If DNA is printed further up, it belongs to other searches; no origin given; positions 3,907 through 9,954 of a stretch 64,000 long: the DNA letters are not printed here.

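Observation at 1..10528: A CdiA apparently split into two separately exported proteins, near the filament/FHA-2 junction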

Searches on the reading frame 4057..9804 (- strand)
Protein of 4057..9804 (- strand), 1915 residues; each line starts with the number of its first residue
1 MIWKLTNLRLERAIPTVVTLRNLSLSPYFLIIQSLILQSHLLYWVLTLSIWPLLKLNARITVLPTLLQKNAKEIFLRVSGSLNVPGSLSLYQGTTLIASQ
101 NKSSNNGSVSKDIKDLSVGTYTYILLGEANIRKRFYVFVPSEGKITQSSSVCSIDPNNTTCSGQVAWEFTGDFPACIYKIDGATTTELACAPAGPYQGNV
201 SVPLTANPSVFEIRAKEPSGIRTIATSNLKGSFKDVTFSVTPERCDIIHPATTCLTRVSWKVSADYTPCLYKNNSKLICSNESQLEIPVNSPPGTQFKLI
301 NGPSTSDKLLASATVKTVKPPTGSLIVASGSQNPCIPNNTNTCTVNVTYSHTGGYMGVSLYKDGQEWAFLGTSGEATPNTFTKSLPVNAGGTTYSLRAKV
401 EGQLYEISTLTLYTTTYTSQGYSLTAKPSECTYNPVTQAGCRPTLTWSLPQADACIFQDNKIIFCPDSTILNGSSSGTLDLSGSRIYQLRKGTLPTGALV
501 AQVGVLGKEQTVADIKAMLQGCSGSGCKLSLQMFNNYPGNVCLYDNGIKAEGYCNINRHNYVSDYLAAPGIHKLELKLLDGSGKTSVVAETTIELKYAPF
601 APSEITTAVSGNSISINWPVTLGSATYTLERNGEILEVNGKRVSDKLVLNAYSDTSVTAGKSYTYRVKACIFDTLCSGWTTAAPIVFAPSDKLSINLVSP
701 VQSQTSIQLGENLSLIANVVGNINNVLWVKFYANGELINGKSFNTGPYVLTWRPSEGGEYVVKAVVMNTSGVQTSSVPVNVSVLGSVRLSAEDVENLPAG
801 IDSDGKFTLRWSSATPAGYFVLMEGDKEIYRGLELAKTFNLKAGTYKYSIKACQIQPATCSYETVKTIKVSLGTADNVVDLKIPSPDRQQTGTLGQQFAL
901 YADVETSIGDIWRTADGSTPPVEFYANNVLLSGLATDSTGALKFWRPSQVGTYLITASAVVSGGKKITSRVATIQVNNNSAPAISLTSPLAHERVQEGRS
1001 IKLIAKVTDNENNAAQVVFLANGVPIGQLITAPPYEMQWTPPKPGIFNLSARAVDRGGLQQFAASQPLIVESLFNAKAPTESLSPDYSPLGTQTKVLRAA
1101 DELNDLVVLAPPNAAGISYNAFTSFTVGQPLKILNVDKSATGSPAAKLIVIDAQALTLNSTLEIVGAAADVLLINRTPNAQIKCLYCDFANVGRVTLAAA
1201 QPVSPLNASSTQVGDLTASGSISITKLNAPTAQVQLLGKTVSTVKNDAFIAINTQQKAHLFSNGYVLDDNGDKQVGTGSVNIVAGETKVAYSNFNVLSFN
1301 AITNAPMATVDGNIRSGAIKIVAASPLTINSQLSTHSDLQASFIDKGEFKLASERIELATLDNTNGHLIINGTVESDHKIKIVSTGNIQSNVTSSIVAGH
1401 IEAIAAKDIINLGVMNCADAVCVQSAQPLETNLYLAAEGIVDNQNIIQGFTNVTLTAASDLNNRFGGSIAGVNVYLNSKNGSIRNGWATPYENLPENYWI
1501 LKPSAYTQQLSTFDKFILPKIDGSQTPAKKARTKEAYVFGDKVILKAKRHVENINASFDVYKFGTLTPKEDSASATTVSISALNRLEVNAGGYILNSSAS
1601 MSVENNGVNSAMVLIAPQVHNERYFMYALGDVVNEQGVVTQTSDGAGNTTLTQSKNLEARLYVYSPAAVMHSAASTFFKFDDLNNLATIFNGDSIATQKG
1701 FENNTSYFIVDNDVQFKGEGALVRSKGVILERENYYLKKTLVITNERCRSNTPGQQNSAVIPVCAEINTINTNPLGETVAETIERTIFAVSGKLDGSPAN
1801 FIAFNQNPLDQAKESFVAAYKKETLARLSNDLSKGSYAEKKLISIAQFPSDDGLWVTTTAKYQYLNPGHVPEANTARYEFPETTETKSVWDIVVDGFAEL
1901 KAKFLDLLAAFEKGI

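Call 4: search_protein_families(library=pfam, proteins=[window:4057-9804:-], max_evalue=0.01)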
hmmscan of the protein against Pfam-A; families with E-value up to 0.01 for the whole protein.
window:4057-9804:- (1915 aa): 3 families
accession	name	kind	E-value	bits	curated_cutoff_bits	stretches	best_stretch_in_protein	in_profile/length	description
PF17957.7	Big_7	-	2e-17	64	24.1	2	982-1045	1-64/70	Bacterial Ig domain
PF11456.13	DUF3019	-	1.7e-06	29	25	0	238-318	1-86/102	Protein of unknown function (DUF3019)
PF16967.11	TcfC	-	4.8e-05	23.3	29.4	0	729-775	15-61/68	E-set like domain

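Call 6: search_protein_families(library=ncbifam, proteins=[window:4057-9804:-], max_evalue=0.1)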
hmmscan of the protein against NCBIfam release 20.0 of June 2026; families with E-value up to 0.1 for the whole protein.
window:4057-9804:- (1915 aa): 0 families
